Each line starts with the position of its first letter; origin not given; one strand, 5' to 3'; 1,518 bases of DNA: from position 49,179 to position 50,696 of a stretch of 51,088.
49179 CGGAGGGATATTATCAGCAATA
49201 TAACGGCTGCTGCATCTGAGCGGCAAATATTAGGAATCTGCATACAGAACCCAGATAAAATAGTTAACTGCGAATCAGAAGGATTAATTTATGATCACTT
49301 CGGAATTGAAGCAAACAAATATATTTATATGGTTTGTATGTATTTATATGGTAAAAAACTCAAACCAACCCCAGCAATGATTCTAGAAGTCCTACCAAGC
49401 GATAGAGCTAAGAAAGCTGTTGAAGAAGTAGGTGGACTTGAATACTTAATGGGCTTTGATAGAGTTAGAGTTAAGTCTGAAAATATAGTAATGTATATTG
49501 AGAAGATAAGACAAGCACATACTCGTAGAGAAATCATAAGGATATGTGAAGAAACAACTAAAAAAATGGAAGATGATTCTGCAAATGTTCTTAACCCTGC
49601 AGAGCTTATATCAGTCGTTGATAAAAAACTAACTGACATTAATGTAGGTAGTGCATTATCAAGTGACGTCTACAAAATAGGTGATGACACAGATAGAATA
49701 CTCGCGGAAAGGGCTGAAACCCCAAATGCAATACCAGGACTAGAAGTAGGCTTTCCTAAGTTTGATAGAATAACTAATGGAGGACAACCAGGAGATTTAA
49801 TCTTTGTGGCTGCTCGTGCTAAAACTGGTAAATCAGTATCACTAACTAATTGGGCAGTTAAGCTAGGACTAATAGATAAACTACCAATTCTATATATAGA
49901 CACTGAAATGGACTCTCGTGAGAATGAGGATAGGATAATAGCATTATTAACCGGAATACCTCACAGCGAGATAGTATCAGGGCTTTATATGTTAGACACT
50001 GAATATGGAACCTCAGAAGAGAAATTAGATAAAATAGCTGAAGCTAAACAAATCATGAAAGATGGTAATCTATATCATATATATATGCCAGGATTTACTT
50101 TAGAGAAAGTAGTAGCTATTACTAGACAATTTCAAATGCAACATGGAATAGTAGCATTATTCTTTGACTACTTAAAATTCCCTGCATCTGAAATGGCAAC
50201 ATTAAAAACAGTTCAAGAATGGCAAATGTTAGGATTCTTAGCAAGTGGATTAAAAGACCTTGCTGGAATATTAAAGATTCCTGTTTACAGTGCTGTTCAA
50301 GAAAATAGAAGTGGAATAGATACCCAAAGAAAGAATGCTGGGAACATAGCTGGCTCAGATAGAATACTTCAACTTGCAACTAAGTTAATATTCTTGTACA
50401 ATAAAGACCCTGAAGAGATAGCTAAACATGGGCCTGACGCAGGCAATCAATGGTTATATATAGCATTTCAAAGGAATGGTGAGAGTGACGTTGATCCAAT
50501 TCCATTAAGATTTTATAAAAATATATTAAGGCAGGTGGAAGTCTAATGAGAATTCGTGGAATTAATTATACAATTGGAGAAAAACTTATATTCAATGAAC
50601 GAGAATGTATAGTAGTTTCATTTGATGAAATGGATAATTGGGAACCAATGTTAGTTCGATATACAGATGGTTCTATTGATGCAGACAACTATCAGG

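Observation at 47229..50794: Replisome genes alternate one-for-one with a family of small proteins that share a portable C-terminal peptide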

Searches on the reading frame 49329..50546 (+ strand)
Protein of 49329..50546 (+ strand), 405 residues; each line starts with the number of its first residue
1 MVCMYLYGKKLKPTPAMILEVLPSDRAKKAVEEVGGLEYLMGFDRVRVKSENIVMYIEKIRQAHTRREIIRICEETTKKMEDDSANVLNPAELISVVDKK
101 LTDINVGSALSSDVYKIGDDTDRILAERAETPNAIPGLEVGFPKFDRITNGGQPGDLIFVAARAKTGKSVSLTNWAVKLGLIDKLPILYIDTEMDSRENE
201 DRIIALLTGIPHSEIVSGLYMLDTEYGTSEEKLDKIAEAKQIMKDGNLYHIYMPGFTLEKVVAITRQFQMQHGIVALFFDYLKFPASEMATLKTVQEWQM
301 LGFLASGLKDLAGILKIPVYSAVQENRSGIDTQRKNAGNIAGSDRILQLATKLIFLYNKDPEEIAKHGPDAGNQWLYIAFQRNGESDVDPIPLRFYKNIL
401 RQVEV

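Call 9: search_protein_families(library=pfam, proteins=[window:49329-50546:+], max_evalue=0.01)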
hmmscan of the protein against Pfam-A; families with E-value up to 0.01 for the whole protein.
window:49329-50546:+ (405 aa): 2 families
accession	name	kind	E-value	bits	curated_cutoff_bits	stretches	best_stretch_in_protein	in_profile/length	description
PF03796.21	DnaB_C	-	1.3e-26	94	27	1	137-400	1-251/255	DnaB-like helicase C terminal domain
PF13481.12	AAA_25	-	0.00037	20.6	27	1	154-214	32-102/195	AAA domain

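Call 11: find_related_loci(query=window:49329-50546:+, collection=viral_contigs, flank=10000)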
Query window:49329-50546:+ (405 aa) in viral_contigs; peptide patterns used: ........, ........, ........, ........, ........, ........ (x = any residue, [..] = any of these).
13 stretches matched a pattern; 12 encode a relative of the query (tblastn E <= 1e-3); 12 distinct loci.
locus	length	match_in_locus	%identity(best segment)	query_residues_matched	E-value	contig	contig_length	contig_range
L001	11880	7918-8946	34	36-384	1e-62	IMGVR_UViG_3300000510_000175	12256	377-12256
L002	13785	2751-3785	34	34-384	2e-62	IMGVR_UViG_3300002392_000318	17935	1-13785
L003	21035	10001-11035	34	34-384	2e-62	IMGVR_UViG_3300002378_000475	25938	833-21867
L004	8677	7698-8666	34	35-364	1e-59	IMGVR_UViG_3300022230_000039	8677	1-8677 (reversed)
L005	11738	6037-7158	26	31-395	2e-32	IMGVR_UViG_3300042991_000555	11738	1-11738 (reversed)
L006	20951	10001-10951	27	92-405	9e-29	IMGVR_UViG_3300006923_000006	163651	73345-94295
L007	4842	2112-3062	27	92-405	8e-29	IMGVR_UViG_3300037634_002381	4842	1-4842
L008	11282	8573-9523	27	92-405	9e-29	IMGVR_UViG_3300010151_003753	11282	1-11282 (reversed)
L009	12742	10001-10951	27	92-405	9e-29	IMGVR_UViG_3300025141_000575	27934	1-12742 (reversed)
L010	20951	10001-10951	28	72-376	2e-19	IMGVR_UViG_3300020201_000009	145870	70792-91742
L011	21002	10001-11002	26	46-384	1e-22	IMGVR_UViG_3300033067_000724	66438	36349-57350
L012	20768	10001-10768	27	120-376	1e-16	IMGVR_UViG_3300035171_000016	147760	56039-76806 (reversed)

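Call 28: find_homologous_proteins(query=window:49329-50543:+, max_evalue=1e-20)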
Query window:49329-50543:+ (405 aa): 701 proteins with E <= 1e-20 among 8000 candidates; the best 120 are listed.
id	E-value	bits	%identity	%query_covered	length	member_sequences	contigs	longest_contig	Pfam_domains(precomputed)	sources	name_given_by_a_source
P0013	1.3e-263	892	100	99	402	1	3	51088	PF03796.22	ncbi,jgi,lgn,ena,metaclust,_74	jgi:replicative DNA helicase|metaclust:\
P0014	2.7e-206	703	75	99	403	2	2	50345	PF03796.22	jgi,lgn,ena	-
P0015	2.9e-189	647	69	100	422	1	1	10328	PF03796.22,PF00772.27,PF13481.13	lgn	-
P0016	6.3e-168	577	63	99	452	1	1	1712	PF03796.22,PF00772.27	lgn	-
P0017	7.6e-165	567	61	99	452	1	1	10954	PF03796.22,PF00772.27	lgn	-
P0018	2.7e-163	562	61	100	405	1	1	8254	PF03796.22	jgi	jgi:replicative DNA helicase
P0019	1.8e-159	549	59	100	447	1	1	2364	PF03796.22,PF00772.27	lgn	-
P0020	6.3e-156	537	58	99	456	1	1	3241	PF03796.22,PF00772.27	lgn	-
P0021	8.5e-156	537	60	99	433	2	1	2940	PF03796.22,PF00772.27,PF13481.13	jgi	jgi:replicative DNA helicase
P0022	2.2e-155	535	58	99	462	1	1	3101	PF03796.22,PF00772.27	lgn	-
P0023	3.6e-155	535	58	100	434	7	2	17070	PF03796.22,PF00772.27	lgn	-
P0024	2.9e-154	532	57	100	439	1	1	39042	PF03796.22,PF00772.27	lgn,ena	-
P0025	1.1e-152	527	56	100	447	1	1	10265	PF03796.22,PF00772.27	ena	-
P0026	5.0e-151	521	56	100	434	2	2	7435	PF03796.22,PF00772.27,PF13481.13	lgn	-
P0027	6.0e-151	521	59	100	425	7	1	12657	PF03796.22,PF00772.27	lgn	-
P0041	8.2e-147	507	56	100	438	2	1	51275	PF03796.22,PF00772.27,PF13481.13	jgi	jgi:replicative DNA helicase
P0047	4.1e-146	505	56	100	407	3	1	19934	PF03796.22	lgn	-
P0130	6.8e-142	491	56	100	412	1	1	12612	PF03796.22,PF13481.13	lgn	-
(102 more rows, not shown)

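Call 29: find_encoding_contigs(protein=P0014, flank=10000, max_places=2)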
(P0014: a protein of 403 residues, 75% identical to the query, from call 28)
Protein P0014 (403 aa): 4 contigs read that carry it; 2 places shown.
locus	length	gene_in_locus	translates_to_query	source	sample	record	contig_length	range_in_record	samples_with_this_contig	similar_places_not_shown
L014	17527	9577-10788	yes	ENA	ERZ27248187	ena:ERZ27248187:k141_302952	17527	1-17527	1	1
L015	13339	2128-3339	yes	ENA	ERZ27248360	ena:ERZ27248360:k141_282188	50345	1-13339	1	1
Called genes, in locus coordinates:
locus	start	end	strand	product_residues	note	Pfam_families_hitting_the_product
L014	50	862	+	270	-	PF04055:Radical_SAM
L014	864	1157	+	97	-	-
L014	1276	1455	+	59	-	-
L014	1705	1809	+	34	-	-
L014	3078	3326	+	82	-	-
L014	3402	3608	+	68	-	-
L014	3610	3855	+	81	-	-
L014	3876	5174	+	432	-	-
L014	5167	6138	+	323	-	PF04389:Peptidase_M28 (faint)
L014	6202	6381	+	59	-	-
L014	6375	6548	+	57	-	-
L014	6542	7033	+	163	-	-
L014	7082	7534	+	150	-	-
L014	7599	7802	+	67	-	-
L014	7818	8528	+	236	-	-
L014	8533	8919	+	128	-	-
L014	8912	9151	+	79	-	-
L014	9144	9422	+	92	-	-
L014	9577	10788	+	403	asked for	PF03796:DnaB_C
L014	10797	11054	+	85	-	-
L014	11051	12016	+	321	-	PF01807:Zn_ribbon_DnaG, PF13662:Toprim_4, PF13155:Toprim_2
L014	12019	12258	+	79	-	-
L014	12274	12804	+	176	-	PF00625:Guanylate_kin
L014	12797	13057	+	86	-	-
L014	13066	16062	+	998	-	PF02811:PHP, PF07733:DNA_pol3_alpha, PF17657:DNA_pol3_finger, PF14579:HHH_6, PF01336:tRNA_anti-codon (faint)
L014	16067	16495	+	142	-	-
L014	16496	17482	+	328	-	PF12705:PDDEXK_1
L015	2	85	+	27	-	?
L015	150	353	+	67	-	-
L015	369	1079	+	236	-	-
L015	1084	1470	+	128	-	-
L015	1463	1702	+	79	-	-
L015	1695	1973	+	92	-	-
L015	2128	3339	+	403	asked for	PF03796:DnaB_C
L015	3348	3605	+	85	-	-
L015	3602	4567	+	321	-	PF01807:Zn_ribbon_DnaG, PF13662:Toprim_4, PF13155:Toprim_2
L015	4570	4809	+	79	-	-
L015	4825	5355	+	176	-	PF00625:Guanylate_kin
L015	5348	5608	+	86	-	-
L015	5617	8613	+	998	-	PF02811:PHP, PF07733:DNA_pol3_alpha, PF17657:DNA_pol3_finger, PF14579:HHH_6, PF01336:tRNA_anti-codon (faint)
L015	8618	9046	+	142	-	-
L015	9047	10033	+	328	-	PF12705:PDDEXK_1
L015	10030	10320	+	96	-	-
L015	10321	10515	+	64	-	-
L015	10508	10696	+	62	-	-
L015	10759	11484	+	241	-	PF00149:Metallophos (faint)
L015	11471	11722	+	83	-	-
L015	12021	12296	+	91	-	-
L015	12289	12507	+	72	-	-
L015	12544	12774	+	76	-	-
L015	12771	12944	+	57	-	-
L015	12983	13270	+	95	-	PF26835:Phage_T4_Y04K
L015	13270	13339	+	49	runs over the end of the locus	-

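Call 30: find_encoding_contigs(protein=P0015, flank=10000, max_places=2)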
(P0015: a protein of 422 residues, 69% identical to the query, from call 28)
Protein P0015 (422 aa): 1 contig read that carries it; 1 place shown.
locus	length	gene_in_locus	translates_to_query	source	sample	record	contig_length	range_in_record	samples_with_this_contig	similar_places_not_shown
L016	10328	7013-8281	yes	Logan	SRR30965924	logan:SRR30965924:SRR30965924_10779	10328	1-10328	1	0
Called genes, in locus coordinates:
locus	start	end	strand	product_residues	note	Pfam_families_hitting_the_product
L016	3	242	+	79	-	?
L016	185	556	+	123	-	-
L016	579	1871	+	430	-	-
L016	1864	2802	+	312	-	-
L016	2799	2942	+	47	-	-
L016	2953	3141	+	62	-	-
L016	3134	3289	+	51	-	-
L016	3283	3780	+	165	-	-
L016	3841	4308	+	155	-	-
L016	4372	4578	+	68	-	-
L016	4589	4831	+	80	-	-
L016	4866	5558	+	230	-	-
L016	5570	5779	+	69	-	-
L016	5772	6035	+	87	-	-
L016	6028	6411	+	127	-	-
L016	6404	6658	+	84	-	-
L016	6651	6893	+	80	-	-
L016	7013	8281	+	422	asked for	PF00772:DnaB (weak), PF13481:AAA_25 (faint), PF03796:DnaB_C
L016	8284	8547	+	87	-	-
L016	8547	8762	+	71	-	-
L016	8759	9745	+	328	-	PF01807:Zn_ribbon_DnaG, PF13155:Toprim_2, PF13662:Toprim_4 (weak)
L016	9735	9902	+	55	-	-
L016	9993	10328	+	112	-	?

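Call 34: find_encoding_contigs(protein=P0017, flank=10000, max_places=1)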
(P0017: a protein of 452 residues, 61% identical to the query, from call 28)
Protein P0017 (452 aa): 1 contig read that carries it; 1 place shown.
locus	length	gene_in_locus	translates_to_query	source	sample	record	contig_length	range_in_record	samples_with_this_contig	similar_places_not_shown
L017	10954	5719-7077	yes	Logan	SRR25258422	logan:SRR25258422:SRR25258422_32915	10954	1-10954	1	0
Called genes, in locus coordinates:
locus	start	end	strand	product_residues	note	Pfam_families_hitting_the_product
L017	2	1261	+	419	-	?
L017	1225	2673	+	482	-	PF01546:Peptidase_M20 (faint)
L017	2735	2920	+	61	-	-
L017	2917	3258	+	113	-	-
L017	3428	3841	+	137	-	-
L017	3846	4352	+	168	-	-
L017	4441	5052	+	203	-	-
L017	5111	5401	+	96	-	-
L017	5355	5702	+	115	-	-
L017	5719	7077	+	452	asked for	PF00772:DnaB, PF03796:DnaB_C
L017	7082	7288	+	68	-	-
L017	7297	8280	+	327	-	PF01807:Zn_ribbon_DnaG, PF01751:Toprim, PF13155:Toprim_2, PF13662:Toprim_4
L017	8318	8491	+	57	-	-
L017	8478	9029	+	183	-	PF00625:Guanylate_kin (weak)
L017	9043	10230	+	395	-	PF02811:PHP, PF07733:DNA_pol3_alpha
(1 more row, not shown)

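Call 35: find_encoding_contigs(protein=P0024, flank=10000, max_places=1)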
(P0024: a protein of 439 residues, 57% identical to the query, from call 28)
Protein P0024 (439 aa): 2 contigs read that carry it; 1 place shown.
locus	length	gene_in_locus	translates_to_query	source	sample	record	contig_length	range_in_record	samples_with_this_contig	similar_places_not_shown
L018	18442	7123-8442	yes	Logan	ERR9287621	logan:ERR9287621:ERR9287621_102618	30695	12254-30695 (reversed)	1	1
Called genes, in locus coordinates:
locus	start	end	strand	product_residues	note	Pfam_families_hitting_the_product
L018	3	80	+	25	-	?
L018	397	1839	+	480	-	-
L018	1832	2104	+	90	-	-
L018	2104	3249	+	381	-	PF05343:Peptidase_M42 (weak)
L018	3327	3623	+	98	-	-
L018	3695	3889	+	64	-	PF08822:DUF1804 (weak)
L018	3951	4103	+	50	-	-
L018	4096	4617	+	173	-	-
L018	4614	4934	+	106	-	-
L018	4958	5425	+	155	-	-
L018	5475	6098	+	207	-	-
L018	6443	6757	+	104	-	-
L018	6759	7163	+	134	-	-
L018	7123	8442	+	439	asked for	PF00772:DnaB, PF03796:DnaB_C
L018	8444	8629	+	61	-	-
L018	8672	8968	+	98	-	-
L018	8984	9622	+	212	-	-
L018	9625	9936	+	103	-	-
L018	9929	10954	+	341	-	PF01807:Zn_ribbon_DnaG, PF01751:Toprim (weak), PF13155:Toprim_2, PF13662:Toprim_4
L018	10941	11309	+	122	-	PF08761:dUTPase_2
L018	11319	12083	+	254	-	-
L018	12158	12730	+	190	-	PF00625:Guanylate_kin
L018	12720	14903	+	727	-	PF02811:PHP, PF07733:DNA_pol3_alpha, PF17657:DNA_pol3_finger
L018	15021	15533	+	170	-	PF07463:NUMOD4 (faint), PF13392:HNH_3 (weak)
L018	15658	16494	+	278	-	PF14579:HHH_6, PF01336:tRNA_anti-codon (weak)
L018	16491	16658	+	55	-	-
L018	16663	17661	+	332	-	PF12705:PDDEXK_1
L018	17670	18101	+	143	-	PF05866:RusA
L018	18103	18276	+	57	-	-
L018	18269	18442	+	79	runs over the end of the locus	-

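Call 36: find_encoding_contigs(protein=P0041, flank=10000, max_places=1)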
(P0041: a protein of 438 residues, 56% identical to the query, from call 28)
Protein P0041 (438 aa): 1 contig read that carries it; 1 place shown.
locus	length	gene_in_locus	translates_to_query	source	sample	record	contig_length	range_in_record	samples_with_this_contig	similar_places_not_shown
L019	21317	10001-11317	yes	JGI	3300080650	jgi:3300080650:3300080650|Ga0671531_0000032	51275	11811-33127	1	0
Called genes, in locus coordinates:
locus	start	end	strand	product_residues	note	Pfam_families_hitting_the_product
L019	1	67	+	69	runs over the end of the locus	-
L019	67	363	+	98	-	PF11515:Cul7 (weak), PF18129:SH3_12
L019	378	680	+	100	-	-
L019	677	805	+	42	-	-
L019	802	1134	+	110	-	-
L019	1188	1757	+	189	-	-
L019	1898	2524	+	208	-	PF21965:SAMP2 (faint), PF25523:Ig_RIMBP2 (faint)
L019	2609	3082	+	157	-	PF13392:HNH_3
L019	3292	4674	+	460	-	-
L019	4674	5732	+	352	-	-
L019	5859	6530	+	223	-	PF00899:ThiF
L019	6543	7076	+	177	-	-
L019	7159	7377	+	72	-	-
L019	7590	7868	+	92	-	-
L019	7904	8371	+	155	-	-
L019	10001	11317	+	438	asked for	PF00772:DnaB, PF03796:DnaB_C, PF13481:AAA_25 (weak)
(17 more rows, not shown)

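Call 43: find_related_loci(query=A3, collection=metagenome_contigs, flank=10000)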
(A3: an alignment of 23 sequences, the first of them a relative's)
Query A3 (402 aa) in metagenome_contigs; peptide patterns used: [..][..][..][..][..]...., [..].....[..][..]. (x = any residue, [..] = any of these).
214 stretches matched a pattern; 47 encode a relative of the query (tblastn E <= 1e-3); 47 distinct loci.
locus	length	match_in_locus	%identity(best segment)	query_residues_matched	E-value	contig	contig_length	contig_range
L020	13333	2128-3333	75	1-402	0e+0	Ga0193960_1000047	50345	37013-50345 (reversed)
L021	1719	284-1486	57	1-402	2e-169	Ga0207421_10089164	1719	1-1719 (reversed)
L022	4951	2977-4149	56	2-392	1e-157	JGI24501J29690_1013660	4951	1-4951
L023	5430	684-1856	56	2-392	7e-156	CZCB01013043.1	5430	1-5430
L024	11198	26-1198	56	2-392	3e-154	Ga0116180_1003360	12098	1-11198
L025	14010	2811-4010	55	2-402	3e-153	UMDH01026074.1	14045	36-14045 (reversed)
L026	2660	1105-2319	56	1-402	9e-162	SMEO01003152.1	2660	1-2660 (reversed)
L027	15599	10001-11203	56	1-402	4e-152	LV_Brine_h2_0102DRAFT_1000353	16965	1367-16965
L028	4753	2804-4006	56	1-402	6e-155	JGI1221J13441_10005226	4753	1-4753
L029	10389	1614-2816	55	2-402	8e-152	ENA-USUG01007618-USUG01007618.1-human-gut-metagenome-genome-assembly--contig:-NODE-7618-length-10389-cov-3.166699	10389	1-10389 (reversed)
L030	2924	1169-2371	55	1-402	4e-159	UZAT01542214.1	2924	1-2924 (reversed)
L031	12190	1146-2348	56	1-402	4e-151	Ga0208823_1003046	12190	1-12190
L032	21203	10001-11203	56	1-402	9e-151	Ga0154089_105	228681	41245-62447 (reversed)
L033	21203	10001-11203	56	1-402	6e-150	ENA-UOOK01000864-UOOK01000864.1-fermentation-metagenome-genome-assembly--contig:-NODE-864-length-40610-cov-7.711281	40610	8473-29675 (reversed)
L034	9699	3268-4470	55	2-402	3e-149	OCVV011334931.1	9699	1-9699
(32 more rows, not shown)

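Call 45: find_encoding_contigs(protein=P0018, flank=10000, max_places=1)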
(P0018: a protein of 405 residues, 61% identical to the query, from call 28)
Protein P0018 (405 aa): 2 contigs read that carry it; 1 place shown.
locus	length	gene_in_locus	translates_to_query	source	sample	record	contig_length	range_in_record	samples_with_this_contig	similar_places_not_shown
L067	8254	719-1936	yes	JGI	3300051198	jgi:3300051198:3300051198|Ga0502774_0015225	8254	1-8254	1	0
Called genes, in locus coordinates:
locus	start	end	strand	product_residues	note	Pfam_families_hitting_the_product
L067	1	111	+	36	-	?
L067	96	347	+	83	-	-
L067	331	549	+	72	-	-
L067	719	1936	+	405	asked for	PF03796:DnaB_C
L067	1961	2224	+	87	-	-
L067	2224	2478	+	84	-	-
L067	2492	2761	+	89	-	-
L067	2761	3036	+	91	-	-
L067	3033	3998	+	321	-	PF01807:Zn_ribbon_DnaG, PF01751:Toprim (weak), PF13662:Toprim_4, PF13155:Toprim_2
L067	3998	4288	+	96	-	-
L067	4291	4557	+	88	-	-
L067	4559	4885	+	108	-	PF03819:MazG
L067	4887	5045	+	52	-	-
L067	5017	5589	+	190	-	PF00625:Guanylate_kin (weak), PF13238:AAA_18 (faint)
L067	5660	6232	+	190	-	PF13392:HNH_3 (weak)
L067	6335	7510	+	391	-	PF02811:PHP, PF07733:DNA_pol3_alpha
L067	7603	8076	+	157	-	PF13392:HNH_3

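Call 46: find_encoding_contigs(protein=P0027, flank=10000, max_places=1)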
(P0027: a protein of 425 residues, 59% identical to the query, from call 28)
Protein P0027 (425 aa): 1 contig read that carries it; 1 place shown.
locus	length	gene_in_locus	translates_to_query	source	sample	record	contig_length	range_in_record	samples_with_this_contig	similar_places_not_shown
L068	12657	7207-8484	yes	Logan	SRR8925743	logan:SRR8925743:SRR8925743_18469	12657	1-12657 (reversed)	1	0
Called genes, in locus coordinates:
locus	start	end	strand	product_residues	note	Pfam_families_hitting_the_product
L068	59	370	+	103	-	-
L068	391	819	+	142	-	-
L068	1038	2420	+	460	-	-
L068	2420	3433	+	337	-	-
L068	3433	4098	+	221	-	PF00899:ThiF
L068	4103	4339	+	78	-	-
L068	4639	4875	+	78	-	-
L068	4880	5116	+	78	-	-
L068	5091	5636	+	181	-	-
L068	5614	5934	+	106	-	-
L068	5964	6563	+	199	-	-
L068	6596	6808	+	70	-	-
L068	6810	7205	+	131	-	-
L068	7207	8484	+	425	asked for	PF00772:DnaB, PF03796:DnaB_C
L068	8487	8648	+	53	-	-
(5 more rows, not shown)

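Call 47: find_encoding_contigs(protein=P0023, flank=10000, max_places=1)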
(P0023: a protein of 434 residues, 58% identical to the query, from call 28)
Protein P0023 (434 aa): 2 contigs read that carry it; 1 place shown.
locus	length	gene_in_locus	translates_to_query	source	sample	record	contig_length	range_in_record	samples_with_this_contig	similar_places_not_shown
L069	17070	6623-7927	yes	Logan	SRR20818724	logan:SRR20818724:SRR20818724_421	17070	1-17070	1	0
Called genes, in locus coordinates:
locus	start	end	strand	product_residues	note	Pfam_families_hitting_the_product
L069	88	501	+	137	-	PF02597:ThiS (faint), PF02824:TGS (faint)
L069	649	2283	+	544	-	-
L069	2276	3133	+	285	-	-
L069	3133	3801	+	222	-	PF00899:ThiF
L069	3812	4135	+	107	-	-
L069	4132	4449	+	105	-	-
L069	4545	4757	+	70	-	-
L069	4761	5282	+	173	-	-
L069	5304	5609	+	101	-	-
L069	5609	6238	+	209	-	-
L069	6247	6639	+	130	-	-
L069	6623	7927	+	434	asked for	PF00772:DnaB, PF03796:DnaB_C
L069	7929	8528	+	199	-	-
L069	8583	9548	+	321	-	PF01807:Zn_ribbon_DnaG, PF01751:Toprim, PF13662:Toprim_4, PF13155:Toprim_2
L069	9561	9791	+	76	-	PF11753:DUF3310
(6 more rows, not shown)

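Call 51: find_related_loci(query=A3, collection=viral_contigs, flank=10000)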
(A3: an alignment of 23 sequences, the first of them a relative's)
Query A3 (402 aa) in viral_contigs; peptide patterns used: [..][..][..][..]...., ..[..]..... (x = any residue, [..] = any of these).
73 stretches matched a pattern; 47 encode a relative of the query (tblastn E <= 1e-3); 47 distinct loci.
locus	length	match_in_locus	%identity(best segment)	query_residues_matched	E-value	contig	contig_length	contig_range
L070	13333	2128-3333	75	1-402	0e+0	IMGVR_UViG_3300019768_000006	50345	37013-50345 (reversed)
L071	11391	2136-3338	59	1-402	2e-161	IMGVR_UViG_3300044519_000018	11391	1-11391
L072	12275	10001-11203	55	2-402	1e-154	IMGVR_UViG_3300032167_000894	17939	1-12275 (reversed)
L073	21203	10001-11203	55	2-402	2e-154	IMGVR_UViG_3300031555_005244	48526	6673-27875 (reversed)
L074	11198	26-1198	56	2-392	6e-154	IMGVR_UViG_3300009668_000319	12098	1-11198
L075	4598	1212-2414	56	1-402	7e-154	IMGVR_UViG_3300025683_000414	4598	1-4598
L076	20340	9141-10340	56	1-401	1e-150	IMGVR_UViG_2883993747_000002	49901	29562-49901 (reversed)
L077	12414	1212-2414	56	1-402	8e-151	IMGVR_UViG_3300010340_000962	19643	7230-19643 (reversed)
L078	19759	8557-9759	56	1-402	2e-150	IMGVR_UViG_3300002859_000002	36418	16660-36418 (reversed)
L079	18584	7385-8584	56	1-401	2e-150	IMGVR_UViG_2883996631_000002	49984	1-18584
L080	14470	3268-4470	55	2-402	6e-149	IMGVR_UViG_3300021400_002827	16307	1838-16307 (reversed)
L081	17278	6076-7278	56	1-402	3e-149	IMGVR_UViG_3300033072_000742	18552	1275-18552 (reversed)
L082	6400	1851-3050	55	1-401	4e-149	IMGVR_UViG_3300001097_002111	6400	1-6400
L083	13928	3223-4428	54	1-402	1e-147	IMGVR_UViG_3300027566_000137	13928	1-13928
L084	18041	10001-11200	54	2-402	4e-147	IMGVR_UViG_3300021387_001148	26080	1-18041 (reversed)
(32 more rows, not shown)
